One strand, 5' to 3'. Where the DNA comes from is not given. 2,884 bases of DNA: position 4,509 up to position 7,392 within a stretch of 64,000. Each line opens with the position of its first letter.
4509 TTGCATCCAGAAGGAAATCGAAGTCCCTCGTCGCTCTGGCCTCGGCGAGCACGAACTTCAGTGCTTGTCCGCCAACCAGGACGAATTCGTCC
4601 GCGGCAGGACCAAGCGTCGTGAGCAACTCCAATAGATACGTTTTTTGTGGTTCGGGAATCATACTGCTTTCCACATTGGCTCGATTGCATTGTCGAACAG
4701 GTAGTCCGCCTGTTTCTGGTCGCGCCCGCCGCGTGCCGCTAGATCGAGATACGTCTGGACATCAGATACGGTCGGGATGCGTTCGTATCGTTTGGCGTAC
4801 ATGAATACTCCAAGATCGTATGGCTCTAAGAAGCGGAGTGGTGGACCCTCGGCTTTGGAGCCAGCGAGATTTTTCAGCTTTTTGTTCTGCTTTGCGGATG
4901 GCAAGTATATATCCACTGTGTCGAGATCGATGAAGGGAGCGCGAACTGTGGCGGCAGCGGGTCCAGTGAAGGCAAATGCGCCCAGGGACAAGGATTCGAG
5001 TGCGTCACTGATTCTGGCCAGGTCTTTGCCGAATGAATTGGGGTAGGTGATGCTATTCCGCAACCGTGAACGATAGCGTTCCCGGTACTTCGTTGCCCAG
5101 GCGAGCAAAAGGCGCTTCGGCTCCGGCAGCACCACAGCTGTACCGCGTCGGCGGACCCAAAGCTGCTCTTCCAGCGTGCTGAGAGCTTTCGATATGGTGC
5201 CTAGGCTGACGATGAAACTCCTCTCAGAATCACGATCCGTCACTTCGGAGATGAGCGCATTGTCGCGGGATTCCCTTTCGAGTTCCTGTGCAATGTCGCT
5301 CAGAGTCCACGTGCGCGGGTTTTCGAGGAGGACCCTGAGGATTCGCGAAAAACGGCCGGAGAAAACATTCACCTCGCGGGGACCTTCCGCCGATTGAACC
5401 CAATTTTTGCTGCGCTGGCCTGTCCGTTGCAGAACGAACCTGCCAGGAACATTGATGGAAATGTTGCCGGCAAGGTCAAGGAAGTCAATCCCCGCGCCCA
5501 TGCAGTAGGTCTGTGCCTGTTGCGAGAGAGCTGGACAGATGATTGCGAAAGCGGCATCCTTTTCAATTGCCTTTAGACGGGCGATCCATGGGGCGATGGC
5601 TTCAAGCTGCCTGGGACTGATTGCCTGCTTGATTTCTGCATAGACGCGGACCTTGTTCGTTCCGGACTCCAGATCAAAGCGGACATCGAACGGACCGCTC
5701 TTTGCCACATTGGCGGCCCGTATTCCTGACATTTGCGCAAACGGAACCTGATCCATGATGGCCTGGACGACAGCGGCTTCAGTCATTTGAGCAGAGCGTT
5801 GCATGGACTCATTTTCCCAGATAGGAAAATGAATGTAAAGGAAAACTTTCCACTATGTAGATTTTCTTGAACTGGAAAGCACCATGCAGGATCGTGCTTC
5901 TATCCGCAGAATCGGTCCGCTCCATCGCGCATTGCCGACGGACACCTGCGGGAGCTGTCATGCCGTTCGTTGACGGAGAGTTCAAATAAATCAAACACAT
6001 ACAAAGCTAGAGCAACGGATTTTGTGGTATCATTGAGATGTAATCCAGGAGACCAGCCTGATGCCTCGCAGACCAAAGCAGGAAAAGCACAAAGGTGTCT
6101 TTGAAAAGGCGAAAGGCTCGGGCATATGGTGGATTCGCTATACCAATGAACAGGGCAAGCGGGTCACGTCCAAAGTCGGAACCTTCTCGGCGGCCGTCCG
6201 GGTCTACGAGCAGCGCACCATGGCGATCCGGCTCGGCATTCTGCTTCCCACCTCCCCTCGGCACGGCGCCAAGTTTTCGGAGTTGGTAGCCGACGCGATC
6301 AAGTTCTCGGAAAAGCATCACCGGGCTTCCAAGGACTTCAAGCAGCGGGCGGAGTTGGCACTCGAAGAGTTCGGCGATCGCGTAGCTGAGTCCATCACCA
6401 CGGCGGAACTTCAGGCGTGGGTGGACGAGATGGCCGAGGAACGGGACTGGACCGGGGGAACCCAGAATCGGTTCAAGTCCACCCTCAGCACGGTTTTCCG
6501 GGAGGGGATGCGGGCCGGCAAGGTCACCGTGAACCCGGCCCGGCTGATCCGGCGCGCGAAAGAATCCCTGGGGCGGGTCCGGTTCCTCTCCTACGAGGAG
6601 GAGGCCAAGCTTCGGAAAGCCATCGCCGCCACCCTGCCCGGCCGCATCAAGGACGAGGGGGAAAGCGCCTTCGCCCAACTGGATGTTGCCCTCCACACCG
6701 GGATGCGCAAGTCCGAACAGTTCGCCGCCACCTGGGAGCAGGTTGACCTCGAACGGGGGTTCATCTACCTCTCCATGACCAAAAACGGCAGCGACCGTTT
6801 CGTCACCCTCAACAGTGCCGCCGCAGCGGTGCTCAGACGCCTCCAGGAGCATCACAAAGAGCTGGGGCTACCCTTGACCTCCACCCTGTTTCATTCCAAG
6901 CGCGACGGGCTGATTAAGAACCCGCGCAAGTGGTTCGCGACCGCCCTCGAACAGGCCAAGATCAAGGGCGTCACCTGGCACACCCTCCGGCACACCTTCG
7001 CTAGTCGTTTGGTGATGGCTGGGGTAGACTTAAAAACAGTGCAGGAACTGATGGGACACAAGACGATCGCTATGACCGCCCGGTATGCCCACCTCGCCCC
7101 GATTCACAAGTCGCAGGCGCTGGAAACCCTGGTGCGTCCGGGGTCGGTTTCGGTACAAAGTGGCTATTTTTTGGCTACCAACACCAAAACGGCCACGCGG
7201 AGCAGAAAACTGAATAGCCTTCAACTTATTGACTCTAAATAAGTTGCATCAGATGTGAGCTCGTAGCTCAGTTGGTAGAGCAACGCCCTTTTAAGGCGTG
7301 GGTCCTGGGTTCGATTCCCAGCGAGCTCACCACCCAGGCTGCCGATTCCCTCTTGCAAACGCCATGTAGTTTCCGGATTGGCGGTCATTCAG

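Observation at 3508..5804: Atypical NTase + wHTH two-gene module (AbiE-like) carried as mobile-element cargo: candidate non-canonical abortive-infection/TA system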

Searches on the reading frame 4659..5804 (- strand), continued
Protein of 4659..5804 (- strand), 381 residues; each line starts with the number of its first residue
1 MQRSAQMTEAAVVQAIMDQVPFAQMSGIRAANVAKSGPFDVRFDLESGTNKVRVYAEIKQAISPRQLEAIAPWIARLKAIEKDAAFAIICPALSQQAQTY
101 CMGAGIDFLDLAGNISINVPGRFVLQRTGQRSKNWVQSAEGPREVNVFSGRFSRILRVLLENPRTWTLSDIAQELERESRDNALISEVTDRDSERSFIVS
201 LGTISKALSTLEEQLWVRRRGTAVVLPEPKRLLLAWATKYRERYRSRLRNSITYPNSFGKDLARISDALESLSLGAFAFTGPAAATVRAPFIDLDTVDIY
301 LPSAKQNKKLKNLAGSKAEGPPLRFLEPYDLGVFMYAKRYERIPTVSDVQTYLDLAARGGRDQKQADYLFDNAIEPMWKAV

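Call 79: get_annotated_region(hit=H3, flank=2500)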
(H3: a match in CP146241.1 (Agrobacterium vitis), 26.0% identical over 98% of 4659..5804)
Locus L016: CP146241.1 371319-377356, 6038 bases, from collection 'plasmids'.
description: Agrobacterium vitis strain CG957 plasmid pUnnamed1, complete sequence
organism: Agrobacterium vitis (NCBI taxid 373)
taxonomy: Bacteria; Pseudomonadota; Alphaproteobacteria; Hyphomicrobiales; Rhizobiaceae; Agrobacterium; Agrobacterium vitis
host: -; source: Vitis vinifera,cell culture,Grape gall; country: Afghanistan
typing (MOB-suite, as given by PLSDB): non-mobilizable; replicon rep_cluster_287; mating-pair formation MPF_T
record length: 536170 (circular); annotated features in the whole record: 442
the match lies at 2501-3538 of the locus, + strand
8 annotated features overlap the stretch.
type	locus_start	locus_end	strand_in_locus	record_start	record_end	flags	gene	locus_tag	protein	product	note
CDS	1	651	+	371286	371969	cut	-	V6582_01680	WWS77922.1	SMC-Scp complex subunit ScpB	-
CDS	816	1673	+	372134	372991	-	-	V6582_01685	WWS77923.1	hypothetical protein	-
CDS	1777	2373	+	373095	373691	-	-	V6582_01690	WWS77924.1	hypothetical protein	-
CDS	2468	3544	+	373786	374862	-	-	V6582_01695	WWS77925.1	type IV toxin-antitoxin system AbiEi family antitoxin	-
CDS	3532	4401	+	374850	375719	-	-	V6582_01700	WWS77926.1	nucleotidyl transferase AbiEii/AbiGii toxin family protein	-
CDS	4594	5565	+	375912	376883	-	-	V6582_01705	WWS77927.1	ABC-three component system protein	-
CDS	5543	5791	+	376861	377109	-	-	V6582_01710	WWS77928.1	ABC-three component system middle component 8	-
CDS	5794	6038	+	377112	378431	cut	-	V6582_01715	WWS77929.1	hypothetical protein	-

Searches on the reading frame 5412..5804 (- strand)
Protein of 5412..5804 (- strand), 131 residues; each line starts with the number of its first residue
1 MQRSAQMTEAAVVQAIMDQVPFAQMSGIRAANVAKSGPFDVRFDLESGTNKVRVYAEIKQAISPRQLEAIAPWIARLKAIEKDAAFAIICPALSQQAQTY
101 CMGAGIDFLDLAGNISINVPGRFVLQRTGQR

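Call 41: search_protein_families(library=pfam, alignment_id=A4, max_evalue=10)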
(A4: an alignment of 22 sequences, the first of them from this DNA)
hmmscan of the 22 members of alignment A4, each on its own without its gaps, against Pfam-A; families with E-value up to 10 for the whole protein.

A. member 1, seq(131 aa): 1 family
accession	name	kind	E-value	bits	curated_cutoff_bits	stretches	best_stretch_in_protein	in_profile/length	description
PF09136.16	Glucodextran_B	-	0.006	16.9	27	1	24-59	34-68/83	Glucodextranase, domain B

B. families by the number of members that match (of 22 scanned): 14 families
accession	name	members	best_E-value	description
PF01939.22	NucS_C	3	0.13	Endonuclease NucS C-terminal domain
PF09136.16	Glucodextran_B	1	0.006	Glucodextranase, domain B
PF13588.12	HSDR_N_2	1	0.017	Type I restriction enzyme R protein N terminus (HSDR_N)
PF16022.11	DUF4783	1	0.03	Domain of unknown function (DUF4783)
PF05036.18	SPOR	1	0.033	SPOR domain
PF01642.28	MM_CoA_mutase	1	0.05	Methylmalonyl-CoA mutase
PF19025.5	DUF5751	1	0.053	Family of unknown function (DUF5751)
PF18297.6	NFACT-R_2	1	0.087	NFACT protein RNA binding domain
PF24651.1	DUF7644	1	0.089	Domain of unknown function (DUF7644)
PF20247.3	DUF6602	1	0.094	Domain of unknown function (DUF6602)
PF14903.11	WG_beta_rep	1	0.1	WG containing repeat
PF25814.1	fn3_SORL1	1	0.11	SORL1-like, fn3 domain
PF19246.4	DUF5894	1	0.12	Family of unknown function (DUF5894)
PF08722.17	Tn7_TnsA-like_N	1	0.13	TnsA-like endonuclease N terminal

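Call 42: search_solved_structures(query=A4, max_evalue=10, show_alignments=3)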
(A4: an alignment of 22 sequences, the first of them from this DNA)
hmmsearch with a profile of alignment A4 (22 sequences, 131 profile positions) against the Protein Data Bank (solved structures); distinct sequences matched with E-value up to 10: 22.
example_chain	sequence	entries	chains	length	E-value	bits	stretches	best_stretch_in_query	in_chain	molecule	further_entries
5gke_A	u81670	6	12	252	0.076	16.5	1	39-109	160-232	Endonuclease EndoMS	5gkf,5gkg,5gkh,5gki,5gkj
2vld_A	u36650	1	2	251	0.091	16.2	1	53-109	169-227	Endonuclease NucS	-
6xh5_A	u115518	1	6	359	0.11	15.9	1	72-109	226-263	helical fusion design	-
9ubr_A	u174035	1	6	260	0.16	15.4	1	72-110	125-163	PrAC-5350A,2-dehydro-3-deoxyphosphogluconate aldolase/4-hydroxy-2-oxoglutarate aldolase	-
5kph_A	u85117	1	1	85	0.2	15.1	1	5-79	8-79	De novo Beta Sheet Design Protein OR485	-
4r80_A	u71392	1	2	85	0.26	14.8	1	5-79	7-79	OR486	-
11kc_a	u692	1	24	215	0.27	14.7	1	71-110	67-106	Designed nanoparticle O43-B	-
9uaq_A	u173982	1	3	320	0.36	14.3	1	72-110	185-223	H3-PrAC-5350A,2-dehydro-3-deoxyphosphogluconate aldolase/4-hydroxy-2-oxoglutarate aldolase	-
9ucl_A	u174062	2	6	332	0.39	14.2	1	72-110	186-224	H3-PrAC-5350A,2-dehydro-3-deoxyphosphogluconate aldolase/4-hydroxy-2-oxoglutarate aldolase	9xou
8ed3_A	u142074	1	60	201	0.67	13.4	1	72-110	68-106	Designed I3-01 icosahedron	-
1wa3_A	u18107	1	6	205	0.68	13.4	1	72-110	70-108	2-KETO-3-DEOXY-6-PHOSPHOGLUCONATE ALDOLASE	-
1vlw_A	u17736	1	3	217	0.74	13.3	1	72-110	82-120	2-dehydro-3-deoxyphosphogluconate aldolase/4-hydroxy-2-oxoglutarate aldolase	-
9dnd_D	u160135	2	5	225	0.78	13.2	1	72-110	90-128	Pseudosymmetric protein nanocages GI4 A Chain | Pseudosymmetric protein nanocage GI9-F7 A chain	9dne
9bh5_CZ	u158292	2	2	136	0.8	13.2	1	6-67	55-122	Large ribosomal subunit protein eL27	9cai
8e01_A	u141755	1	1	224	0.8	13.2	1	72-110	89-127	2-dehydro-3-deoxyphosphogluconate aldolase/4-hydroxy-2-oxoglutarate aldolase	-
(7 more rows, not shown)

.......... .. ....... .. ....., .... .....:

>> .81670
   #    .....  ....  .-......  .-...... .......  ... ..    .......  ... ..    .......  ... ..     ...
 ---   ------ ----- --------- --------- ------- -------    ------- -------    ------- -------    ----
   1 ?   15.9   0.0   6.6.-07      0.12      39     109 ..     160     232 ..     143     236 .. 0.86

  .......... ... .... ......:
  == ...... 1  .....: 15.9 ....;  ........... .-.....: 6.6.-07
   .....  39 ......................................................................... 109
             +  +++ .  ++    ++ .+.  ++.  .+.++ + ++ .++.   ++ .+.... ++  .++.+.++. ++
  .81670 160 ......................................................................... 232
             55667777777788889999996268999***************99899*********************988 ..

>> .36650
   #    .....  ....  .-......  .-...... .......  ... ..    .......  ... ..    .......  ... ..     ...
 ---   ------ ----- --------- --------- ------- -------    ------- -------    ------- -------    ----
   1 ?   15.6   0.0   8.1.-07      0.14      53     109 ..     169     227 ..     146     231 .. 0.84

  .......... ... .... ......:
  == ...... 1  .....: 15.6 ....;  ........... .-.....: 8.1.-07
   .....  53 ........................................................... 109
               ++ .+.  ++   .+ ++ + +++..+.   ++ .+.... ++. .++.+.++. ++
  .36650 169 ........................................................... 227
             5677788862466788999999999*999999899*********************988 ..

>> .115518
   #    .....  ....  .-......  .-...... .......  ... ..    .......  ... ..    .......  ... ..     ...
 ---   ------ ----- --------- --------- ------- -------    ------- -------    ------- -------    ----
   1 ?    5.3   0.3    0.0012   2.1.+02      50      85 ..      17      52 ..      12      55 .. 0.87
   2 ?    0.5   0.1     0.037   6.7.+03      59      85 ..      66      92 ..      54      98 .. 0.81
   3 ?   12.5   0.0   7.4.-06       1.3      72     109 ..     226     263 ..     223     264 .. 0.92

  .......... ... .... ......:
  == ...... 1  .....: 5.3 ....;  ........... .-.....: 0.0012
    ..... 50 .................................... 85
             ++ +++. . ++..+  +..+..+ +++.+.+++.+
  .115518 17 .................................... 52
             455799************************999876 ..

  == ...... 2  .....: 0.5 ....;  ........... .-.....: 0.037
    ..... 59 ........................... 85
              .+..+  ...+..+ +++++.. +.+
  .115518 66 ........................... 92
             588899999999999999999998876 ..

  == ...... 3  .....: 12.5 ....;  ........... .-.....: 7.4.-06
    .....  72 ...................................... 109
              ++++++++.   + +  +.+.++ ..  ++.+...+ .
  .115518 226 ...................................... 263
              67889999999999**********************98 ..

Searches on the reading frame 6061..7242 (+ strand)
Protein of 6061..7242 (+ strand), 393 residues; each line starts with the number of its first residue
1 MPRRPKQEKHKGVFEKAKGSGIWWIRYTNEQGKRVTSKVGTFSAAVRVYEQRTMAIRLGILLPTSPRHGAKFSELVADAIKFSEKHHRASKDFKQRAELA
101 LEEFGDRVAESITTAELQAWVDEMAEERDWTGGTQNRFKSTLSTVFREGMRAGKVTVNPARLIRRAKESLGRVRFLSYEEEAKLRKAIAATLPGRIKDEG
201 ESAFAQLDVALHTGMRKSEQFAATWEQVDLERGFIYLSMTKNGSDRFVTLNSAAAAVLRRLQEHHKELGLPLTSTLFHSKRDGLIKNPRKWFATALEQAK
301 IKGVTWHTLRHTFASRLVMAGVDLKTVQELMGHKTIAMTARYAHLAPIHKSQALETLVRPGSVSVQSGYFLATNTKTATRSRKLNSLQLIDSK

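Call 3: search_protein_families(library=pfam, proteins=[window:6061-7242:+], max_evalue=1)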
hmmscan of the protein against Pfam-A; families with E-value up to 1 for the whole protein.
window:6061-7242:+ (393 aa): 5 families
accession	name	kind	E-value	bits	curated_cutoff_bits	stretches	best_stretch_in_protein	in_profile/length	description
PF00589.27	Phage_integrase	-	1.1e-30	107.1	27.1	1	205-346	26-169/172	Phage integrase family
PF22022.2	Phage_int_M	-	0.0024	18.5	27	1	90-166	21-96/96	Phage integrase central domain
PF24624.1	Int_N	-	0.004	18.3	27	1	71-165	4-98/100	Phage integrase, N-terminal domain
PF13495.12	Phage_int_SAM_4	-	0.0092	16.8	27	1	107-149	36-78/85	Phage integrase, N-terminal SAM-like domain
PF19966.4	VMAP-M4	-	0.098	13.5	27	1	99-125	61-87/107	vWA-MoxR associated protein middle region (VMAP-M) 4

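Call 5: search_protein_families(library=ncbifam, proteins=[window:6061-7242:+], max_evalue=1)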
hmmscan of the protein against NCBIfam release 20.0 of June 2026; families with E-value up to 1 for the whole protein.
window:6061-7242:+ (393 aa): 13 families
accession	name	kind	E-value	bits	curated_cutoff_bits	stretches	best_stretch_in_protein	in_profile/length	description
TIGR02225.1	recomb_XerD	equivalog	6.3e-27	94.7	329.6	1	105-346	36-275/290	site-specific tyrosine recombinase XerD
TIGR02224.1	recomb_XerC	equivalog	9.9e-26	90.8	335.15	1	74-351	5-283/295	tyrosine recombinase XerC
NF001399.0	PRK00283.1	subfamily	1.2e-25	90.3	279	1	108-348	47-286/300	tyrosine recombinase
NF040815.2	recomb_XerA_Arch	equivalog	2.1e-25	89.8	220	1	90-346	17-255/263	site-specific tyrosine recombinase/integron integrase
TIGR02249.1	integrase_gron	subfamily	1.4e-18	67.3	265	2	293-351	247-306/315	integron integrase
NF011946.0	PRK15417.1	equivalog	2.7e-14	53.1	435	2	290-349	259-319/337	integron integrase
NF002331.0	PRK01287.1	subfamily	3.5e-14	52.5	371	1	128-352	93-318/365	site-specific tyrosine recombinase XerC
NF003462.0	PRK05084.1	equivalog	2e-11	43.2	267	1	204-357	198-356/360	tyrosine recombinase XerS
NF007371.0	PRK09871.1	subfamily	3.4e-09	36.5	222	1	198-343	23-172/198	tyrosine-type DNA invertase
NF040693.1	recomb_GmtY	equivalog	3.4e-07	29.9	340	1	267-344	361-431/441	gamma-mobile-trio recombinase GmtY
NF007370.0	PRK09870.1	subfamily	0.00051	19.7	221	1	211-343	42-177/200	tyrosine-type DNA invertase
NF002685.0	PRK02436.1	equivalog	0.0018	18.2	178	1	211-342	122-243/245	site-specific tyrosine recombinase XerD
NF047926.1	integrase_GmtZ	equivalog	0.0052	14.8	600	1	304-355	428-480/784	gamma-mobile-trio integrase GmtZ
